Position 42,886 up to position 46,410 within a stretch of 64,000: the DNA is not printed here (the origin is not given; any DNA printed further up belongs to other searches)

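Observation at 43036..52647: PUL-2: SusC/SusD + surface lipoprotein + two UPF0748/GHL10 (DigH-type) enzymes as the only candidate glycan-cleaving components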

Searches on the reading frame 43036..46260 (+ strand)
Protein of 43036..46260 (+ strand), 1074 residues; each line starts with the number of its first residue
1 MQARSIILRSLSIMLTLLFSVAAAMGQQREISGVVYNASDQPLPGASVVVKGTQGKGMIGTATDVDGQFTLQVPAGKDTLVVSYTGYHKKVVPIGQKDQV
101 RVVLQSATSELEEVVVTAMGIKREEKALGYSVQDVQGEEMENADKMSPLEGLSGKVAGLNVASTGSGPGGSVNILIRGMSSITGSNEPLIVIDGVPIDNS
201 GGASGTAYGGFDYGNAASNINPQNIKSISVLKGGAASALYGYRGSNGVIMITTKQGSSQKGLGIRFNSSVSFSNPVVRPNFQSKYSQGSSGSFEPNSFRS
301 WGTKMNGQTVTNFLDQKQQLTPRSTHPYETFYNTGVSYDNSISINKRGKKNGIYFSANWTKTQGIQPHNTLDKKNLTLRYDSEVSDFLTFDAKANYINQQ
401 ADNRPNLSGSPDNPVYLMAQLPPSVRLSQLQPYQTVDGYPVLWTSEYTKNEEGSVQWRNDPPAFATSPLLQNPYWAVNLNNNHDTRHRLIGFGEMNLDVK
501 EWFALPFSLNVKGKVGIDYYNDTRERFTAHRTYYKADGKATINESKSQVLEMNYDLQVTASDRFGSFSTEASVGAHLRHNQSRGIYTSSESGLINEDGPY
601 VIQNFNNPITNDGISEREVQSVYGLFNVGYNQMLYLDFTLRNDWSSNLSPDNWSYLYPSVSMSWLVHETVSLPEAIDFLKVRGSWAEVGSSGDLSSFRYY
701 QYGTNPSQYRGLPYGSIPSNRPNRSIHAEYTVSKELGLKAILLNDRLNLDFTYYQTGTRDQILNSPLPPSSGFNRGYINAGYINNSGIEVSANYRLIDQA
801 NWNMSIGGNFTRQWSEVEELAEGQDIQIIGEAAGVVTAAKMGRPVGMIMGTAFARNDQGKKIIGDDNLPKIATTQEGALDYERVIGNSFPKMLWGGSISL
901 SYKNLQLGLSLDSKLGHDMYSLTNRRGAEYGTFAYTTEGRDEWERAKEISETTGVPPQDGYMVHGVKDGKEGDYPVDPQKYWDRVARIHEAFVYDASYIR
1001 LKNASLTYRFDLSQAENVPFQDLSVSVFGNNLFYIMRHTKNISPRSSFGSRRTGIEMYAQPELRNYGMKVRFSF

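Call 3: search_protein_families(library=pfam, proteins=[window:43036-46260:+], max_evalue=0.01)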
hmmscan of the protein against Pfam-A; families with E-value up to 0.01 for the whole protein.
window:43036-46260:+ (1074 aa): 4 families
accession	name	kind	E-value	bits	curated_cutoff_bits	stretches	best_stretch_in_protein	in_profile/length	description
PF13715.12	CarbopepD_reg_2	-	4.7e-19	68.6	32.2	1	31-116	1-88/88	CarboxypepD_reg-like domain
PF07715.20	Plug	-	1.4e-18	67.8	23.9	1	128-248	5-107/107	TonB-dependent Receptor Plug Domain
PF13620.12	CarboxypepD_reg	-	1.5e-13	51.3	32.3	1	31-104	2-81/82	Carboxypeptidase regulatory-like domain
PF02369.22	Big_1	-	0.0057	17.2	34.9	0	25-73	14-66/93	Bacterial Ig-like domain (group 1)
